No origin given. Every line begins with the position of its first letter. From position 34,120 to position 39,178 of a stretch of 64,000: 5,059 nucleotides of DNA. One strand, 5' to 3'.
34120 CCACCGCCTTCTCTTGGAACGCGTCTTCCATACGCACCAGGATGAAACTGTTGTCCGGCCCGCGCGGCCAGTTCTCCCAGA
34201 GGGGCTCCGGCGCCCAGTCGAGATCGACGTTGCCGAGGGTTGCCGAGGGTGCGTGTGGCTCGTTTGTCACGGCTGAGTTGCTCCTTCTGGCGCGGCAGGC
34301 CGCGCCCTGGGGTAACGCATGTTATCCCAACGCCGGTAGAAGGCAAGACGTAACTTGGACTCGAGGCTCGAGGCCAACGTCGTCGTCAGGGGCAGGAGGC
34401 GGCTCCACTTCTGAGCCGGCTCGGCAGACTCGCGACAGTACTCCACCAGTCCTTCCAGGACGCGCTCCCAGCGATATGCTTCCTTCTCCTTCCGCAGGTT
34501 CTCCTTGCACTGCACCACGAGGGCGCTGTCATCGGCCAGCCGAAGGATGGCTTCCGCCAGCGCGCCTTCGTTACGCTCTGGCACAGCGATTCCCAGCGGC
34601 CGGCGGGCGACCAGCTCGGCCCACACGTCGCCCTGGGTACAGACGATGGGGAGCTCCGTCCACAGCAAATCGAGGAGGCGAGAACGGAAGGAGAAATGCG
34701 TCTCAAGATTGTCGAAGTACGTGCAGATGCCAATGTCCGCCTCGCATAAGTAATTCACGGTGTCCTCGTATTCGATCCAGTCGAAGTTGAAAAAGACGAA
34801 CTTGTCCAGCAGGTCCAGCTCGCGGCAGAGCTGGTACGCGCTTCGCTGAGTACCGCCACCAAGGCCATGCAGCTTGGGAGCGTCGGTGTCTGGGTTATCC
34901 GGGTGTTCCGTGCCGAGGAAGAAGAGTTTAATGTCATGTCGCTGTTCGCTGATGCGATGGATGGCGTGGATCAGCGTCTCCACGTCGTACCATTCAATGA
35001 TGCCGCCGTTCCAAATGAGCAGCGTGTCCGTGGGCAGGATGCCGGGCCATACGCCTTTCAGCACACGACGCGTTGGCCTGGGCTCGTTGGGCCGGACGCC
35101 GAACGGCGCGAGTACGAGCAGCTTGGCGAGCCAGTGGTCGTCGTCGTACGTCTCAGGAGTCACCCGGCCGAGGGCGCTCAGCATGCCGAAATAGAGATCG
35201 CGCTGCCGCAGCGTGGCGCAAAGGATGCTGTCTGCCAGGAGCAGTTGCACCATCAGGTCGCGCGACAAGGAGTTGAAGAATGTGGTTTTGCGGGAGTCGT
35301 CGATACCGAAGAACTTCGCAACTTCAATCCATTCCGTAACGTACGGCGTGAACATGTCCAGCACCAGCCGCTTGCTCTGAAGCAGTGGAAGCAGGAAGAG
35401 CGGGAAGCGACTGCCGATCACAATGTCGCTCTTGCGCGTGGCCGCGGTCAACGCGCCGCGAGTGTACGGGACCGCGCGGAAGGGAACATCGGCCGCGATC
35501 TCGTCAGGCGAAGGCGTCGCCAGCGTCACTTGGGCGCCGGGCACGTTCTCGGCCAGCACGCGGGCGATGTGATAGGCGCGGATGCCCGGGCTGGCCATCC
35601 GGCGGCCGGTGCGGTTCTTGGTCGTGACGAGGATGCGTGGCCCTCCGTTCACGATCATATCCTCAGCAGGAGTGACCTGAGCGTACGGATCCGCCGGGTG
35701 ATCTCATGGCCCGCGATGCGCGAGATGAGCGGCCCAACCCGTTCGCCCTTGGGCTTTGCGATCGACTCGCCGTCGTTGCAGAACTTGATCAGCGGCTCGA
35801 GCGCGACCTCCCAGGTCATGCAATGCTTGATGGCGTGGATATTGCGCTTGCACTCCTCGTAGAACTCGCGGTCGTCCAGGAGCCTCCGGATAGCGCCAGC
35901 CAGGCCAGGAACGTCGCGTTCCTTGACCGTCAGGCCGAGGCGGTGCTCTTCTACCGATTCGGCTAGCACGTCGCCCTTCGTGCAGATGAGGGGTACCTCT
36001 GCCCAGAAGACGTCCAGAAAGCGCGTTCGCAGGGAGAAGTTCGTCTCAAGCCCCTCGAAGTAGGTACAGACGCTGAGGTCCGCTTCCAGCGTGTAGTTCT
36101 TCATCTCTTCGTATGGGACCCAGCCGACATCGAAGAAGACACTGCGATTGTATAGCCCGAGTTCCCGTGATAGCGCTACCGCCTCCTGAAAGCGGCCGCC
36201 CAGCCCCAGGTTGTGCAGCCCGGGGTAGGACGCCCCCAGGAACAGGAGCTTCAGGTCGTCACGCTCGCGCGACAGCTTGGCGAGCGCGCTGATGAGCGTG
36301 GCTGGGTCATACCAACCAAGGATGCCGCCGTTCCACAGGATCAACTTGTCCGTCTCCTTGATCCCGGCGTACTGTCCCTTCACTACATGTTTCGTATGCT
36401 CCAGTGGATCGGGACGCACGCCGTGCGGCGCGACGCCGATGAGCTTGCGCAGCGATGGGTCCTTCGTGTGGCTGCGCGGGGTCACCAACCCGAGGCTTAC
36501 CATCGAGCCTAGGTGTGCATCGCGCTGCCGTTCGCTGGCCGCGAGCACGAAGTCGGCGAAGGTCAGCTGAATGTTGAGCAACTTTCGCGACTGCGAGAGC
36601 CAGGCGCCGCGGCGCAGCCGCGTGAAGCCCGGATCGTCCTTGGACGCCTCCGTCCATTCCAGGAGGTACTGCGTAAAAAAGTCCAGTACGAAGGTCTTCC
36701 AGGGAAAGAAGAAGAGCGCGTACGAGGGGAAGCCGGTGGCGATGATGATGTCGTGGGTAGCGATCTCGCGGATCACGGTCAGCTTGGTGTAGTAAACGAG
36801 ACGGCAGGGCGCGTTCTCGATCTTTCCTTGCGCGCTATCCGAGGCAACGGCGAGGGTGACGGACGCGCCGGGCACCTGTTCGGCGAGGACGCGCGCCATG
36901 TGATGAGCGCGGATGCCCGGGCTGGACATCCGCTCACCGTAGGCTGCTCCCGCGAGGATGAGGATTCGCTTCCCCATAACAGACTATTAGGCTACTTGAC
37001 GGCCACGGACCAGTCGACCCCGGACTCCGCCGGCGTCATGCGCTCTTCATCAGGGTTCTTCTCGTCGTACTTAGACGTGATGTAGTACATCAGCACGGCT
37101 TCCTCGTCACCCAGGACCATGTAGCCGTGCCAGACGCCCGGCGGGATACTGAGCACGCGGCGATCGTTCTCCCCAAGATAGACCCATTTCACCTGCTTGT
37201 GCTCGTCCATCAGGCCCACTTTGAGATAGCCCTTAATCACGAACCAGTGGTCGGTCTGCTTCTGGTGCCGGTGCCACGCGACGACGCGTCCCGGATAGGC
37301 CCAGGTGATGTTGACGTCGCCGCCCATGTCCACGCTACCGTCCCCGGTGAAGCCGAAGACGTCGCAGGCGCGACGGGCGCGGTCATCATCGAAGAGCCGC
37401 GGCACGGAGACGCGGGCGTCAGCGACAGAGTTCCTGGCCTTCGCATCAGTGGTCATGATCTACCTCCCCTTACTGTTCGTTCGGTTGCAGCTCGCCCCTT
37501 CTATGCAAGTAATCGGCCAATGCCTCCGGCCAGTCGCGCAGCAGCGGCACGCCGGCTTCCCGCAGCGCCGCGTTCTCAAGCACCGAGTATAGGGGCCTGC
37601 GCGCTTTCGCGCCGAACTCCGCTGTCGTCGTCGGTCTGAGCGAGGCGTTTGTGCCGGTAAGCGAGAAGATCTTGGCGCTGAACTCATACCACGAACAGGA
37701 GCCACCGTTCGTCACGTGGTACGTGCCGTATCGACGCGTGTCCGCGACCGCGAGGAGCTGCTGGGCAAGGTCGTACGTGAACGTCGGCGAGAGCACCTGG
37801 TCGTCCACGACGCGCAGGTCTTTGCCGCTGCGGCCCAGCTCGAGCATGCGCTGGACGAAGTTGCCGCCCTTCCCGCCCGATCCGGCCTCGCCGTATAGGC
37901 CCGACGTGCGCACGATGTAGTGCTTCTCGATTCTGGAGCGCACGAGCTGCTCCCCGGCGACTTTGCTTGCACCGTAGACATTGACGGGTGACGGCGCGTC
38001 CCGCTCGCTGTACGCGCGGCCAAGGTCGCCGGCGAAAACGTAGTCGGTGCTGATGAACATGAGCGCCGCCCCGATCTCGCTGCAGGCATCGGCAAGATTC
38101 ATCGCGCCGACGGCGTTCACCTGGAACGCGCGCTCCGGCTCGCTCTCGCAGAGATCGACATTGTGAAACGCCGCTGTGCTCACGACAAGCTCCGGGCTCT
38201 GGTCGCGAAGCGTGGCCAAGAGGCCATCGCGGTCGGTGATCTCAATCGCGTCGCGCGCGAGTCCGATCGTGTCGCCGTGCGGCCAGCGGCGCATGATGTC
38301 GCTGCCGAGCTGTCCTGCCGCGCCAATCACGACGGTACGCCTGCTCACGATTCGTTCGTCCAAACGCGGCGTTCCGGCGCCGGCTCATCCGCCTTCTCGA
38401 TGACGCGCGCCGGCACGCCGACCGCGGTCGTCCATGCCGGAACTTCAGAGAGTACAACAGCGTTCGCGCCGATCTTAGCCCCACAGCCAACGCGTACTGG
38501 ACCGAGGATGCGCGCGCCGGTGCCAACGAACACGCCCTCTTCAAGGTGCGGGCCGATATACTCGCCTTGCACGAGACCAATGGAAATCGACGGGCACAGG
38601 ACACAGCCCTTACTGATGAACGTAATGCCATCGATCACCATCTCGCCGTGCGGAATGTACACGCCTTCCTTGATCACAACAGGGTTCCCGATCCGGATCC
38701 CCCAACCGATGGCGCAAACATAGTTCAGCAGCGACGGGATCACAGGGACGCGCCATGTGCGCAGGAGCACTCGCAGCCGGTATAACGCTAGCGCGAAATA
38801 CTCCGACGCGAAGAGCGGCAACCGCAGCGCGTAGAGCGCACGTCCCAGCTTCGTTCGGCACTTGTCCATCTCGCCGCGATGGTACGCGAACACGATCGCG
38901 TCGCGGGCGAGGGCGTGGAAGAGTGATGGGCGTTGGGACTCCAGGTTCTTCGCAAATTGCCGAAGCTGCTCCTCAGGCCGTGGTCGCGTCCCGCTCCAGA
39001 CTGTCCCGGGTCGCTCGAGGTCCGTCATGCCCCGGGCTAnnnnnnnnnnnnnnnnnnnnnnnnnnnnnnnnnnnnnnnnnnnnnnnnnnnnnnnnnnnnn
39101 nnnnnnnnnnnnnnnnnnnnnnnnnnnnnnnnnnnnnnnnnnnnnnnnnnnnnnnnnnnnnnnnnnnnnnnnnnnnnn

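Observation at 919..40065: A 39-kb envelope glycan supercluster combining five GT-C-fold membrane transferases with two polyprenol-phosphate sugar synthases, an ABC exporter and a flippase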

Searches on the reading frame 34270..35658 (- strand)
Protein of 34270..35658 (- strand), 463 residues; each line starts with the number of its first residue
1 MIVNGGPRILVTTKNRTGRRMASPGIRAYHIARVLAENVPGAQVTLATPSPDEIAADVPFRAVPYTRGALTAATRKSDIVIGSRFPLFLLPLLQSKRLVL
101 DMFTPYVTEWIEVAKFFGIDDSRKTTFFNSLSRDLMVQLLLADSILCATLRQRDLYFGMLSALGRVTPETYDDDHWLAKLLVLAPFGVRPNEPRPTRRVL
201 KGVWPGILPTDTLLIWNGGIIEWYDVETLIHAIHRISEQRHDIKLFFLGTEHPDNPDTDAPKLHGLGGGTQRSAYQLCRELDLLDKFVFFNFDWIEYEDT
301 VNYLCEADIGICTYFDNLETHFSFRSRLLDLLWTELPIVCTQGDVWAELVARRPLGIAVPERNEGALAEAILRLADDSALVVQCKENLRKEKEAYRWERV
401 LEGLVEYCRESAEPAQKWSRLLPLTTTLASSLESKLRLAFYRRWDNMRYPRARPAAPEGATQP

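Call 6: search_protein_families(library=pfam, proteins=[window:34270-35658:-], max_evalue=0.01)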
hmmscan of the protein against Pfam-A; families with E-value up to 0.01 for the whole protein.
window:34270-35658:- (463 aa): 2 families
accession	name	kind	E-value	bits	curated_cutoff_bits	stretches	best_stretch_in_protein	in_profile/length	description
PF13692.12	Glyco_trans_1_4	-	2.1e-09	38.2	27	1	216-377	6-142/142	Glycosyl transferases group 1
PF00534.26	Glycos_transf_1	-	1.6e-08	34.7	26.4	1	216-390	20-171/172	Glycosyl transferases group 1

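Call 29: search_protein_families(library=ncbifam, proteins=[window:34270-35658:-], max_evalue=0.001)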
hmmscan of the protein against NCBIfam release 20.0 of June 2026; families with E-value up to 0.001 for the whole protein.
window:34270-35658:- (463 aa): 1 family
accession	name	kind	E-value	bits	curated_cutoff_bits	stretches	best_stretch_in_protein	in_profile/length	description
NF041876.1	EPS_EpsE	equivalog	3.1e-05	23.4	400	1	334-391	318-375/389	exopolysaccharide biosynthesis GT4 family glycosyltransferase EpsE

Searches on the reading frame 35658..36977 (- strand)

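Call 6: search_protein_families(library=pfam, proteins=[window:35658-36977:-], max_evalue=0.01)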
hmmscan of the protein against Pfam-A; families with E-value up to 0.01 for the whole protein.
window:35658-36977:- (440 aa): 2 families
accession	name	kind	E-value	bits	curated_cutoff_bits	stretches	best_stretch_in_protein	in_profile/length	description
PF00534.26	Glycos_transf_1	-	5e-12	46.1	26.4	1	205-379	10-168/172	Glycosyl transferases group 1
PF13692.12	Glyco_trans_1_4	-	5.8e-09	36.8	27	1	226-369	18-142/142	Glycosyl transferases group 1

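Call 29: search_protein_families(library=ncbifam, proteins=[window:35658-36977:-], max_evalue=0.001)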
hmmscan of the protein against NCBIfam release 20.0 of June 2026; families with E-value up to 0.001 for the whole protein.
window:35658-36977:- (440 aa): 2 families
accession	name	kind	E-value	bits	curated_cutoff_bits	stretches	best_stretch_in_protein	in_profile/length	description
TIGR03449.1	mycothiol_MshA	equivalog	5e-05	22.4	462.5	1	203-398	213-398/406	D-inositol-3-phosphate glycosyltransferase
NF012028.0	PRK15484.1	subfamily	5.3e-05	22.5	618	1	180-389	163-364/380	lipopolysaccharide N-acetylglucosaminyltransferase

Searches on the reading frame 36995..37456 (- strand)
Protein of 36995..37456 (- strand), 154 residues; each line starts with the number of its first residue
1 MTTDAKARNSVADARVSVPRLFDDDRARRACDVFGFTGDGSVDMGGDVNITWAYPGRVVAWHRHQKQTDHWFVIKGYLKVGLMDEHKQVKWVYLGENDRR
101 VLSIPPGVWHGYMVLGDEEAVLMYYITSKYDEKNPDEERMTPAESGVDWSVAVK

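Call 6: search_protein_families(library=pfam, proteins=[window:36995-37456:-], max_evalue=0.01)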
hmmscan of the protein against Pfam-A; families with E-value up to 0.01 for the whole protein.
window:36995-37456:- (154 aa): 5 families
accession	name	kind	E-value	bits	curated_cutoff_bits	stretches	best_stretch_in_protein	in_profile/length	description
PF07883.17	Cupin_2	-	3.4e-07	30.3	27.2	1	55-123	7-67/70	Cupin domain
PF00908.23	dTDP_sugar_isom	-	7.3e-07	29.5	27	1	87-150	91-153/168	dTDP-4-dehydrorhamnose 3,5-epimerase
PF14667.12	Polysacc_synt_C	-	9.2e-07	29.4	28.7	1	45-136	17-109/111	Polysaccharide biosynthesis C-terminal domain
PF05523.17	FdtA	-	0.00017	21.9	23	1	62-134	49-118/131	WxcM-like, C-terminal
PF06172.17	Cupin_5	-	0.0061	17.1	25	1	56-123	52-123/139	Cupin superfamily (DUF985)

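Call 13: search_protein_families(library=ncbifam, proteins=[window:36995-37456:-], max_evalue=0.01)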
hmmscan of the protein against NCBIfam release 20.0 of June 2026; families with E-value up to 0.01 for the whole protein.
window:36995-37456:- (154 aa): 3 families
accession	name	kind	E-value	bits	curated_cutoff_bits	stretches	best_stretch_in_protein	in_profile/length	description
TIGR04366.1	cupin_WbuC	subfamily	6.3e-08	32.6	42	1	55-134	43-123/132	WbuC family cupin fold metalloprotein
TIGR01221.1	rmlC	equivalog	5e-06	26.4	155.75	1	92-152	98-157/176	dTDP-4-dehydrorhamnose 3,5-epimerase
NF047837.1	UDPAcbARedWbcJ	equivalog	0.0014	17.6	500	1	48-137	273-363/372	UDP-2-acetamido-2,6-beta-L-arabino-hexul-4-ose reductase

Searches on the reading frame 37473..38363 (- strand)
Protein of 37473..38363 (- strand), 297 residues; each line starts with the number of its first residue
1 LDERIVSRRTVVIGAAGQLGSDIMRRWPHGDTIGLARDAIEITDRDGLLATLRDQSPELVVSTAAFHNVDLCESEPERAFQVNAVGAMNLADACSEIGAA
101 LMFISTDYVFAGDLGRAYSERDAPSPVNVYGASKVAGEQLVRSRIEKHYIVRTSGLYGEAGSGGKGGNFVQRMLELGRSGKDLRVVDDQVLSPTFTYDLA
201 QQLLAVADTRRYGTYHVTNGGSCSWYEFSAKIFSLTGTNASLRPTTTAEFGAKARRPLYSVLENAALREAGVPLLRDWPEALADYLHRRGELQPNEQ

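Call 7: search_protein_families(library=pfam, proteins=[window:37473-38363:-], max_evalue=0.01)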
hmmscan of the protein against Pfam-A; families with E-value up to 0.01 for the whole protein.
window:37473-38363:- (297 aa): 6 families
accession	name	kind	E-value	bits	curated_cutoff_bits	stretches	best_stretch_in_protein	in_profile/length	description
PF04321.23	RmlD_sub_bind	-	1.2e-86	290.8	27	1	9-288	2-284/287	RmlD substrate binding domain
PF01370.27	Epimerase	-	1.8e-22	80.4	20.9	1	11-209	2-227/240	NAD dependent epimerase/dehydratase family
PF16363.11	GDP_Man_Dehyd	-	1.1e-14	55.1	27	1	41-175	60-198/332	GDP-mannose 4,6 dehydratase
PF02719.21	Polysacc_synt_2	-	2.9e-11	43.6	20.2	1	41-147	62-155/293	Polysaccharide biosynthesis protein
PF07993.18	NAD_binding_4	-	2e-05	24.3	20.1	1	60-163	92-214/258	Male sterility protein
PF01073.25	3Beta_HSD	-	0.0016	18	22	0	42-143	54-159/280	3-beta hydroxysteroid dehydrogenase/isomerase family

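Call 29: search_protein_families(library=ncbifam, proteins=[window:37473-38363:-], max_evalue=0.001)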
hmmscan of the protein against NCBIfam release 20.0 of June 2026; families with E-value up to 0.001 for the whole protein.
window:37473-38363:- (297 aa): 10 families
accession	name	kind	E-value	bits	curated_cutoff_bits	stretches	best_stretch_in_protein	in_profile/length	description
TIGR01214.1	rmlD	equivalog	7e-90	301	224.05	1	10-287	2-283/285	dTDP-4-dehydrorhamnose reductase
NF007440.0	PRK09987.1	equivalog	3.3e-40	138.2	308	1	11-279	4-283/299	dTDP-4-dehydrorhamnose reductase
TIGR01181.1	dTDP_gluc_dehyt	equivalog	3.1e-12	46.2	365.1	1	41-148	58-169/321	dTDP-glucose 4,6-dehydratase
TIGR01179.1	galE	equivalog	1.6e-10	40.4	262.3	1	41-143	55-158/332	UDP-glucose 4-epimerase GalE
TIGR02622.1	CDP_4_6_dhtase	equivalog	3.8e-09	36.2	278.45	1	40-144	61-168/352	CDP-glucose 4,6-dehydratase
TIGR03589.1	PseB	equivalog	4.3e-08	32.5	407.75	1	42-141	62-146/324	UDP-N-acetylglucosamine 4,6-dehydratase (inverting)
TIGR02197.1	heptose_epim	equivalog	1.7e-06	27.4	274.6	1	44-149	51-157/316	ADP-glyceromanno-heptose 6-epimerase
NF043036.1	ErythonDh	equivalog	1.6e-05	24.3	325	1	40-149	59-168/321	D-erythronate dehydrogenase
NF042423.1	oxyalk_red_Shew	equivalog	0.00011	21.4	580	1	27-187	43-199/331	2-alkyl-3-oxoalkanoate reductase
NF007582.0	PRK10217.1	equivalog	0.00044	19.5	698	1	32-147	50-177/355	dTDP-glucose 4,6-dehydratase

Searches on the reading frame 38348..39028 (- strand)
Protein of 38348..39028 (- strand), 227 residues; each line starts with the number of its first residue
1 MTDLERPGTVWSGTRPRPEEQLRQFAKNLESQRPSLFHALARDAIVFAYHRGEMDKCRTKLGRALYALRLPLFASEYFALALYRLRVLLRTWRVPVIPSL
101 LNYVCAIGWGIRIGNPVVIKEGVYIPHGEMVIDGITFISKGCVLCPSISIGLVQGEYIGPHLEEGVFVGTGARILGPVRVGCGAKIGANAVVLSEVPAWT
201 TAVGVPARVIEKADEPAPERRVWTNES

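Call 7: search_protein_families(library=pfam, proteins=[window:38348-39028:-], max_evalue=0.01)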
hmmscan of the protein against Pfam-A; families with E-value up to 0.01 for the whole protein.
window:38348-39028:- (227 aa): 1 family
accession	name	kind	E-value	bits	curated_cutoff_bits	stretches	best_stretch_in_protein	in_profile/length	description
PF00132.30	Hexapep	-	8.5e-07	28.9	27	1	160-192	2-34/36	Bacterial transferase hexapeptide (six repeats)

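Call 13: search_protein_families(library=ncbifam, proteins=[window:38348-39028:-], max_evalue=0.01)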
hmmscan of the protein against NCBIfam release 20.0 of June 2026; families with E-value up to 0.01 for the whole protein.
window:38348-39028:- (227 aa): 34 families (the best 25 are shown)
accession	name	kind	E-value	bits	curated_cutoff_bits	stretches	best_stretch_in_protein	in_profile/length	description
NF041874.1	EPS_EpsC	equivalog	5e-30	104.4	150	1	66-213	17-167/168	serine O-acetyltransferase EpsC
TIGR01172.1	cysE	equivalog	5.4e-23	81.8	210.65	1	72-208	23-162/162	serine O-acetyltransferase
NF008349.0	PRK11132.1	equivalog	1.2e-19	70.5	397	1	72-218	103-252/273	serine O-acetyltransferase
TIGR03570.1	NeuD_NnaD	subfamily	6.9e-13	48.6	160.8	1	105-208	112-202/202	NeuD/PglB/VioB family sugar acetyltransferase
TIGR03532.1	DapD_Ac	equivalog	9.6e-10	38.5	231.75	1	110-220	112-221/231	2,3,4,5-tetrahydropyridine-2,6-dicarboxylate N-acetyltransferase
TIGR03308.1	phn_thr-fam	hypoth_equivalog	9.6e-09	35.4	201.65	1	165-212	114-161/204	phosphonate metabolim protein, transferase hexapeptide repeat family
NF007240.0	PRK09677.1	equivalog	1.3e-06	28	243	1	164-215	135-186/192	putative lipopolysaccharide biosynthesis O-acetyl transferase WbbJ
NF007564.0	PRK10191.1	equivalog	4.1e-06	26.4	196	1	85-209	33-158/162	colanic acid biosynthesis acetyltransferase WcaB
NF033468.1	stregram_VatI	exception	5.8e-06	26.2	415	1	163-212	116-165/208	streptogramin A O-acetyltransferase Vat(I)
TIGR04016.1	WcaB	equivalog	1.2e-05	25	194.65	1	85-209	17-142/146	colanic acid biosynthesis acetyltransferase WcaB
NF007797.0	PRK10502.1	subfamily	2.8e-05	23.8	192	1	108-212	70-178/183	WcaF family extracellular polysaccharide biosynthesis acetyltransferase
NF003657.0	PRK05289.1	equivalog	3.2e-05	23.2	226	0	161-209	144-192/264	acyl-ACP--UDP-N-acetylglucosamine O-acyltransferase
NF010937.0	PRK14357.1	equivalog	3.8e-05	22.7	658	1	161-211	385-435/448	bifunctional UDP-N-acetylglucosamine diphosphorylase/glucosamine-1-phosphate N-acetyltransferase GlmU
NF000311.1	Vat_ABCDEFH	equivalog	5.6e-05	22.8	300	1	164-212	115-163/201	Vat family streptogramin A O-acetyltransferase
NF050158.1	CarbAnhydGPos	equivalog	6e-05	22.8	250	1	162-214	90-144/172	gamma carbonic anhydrase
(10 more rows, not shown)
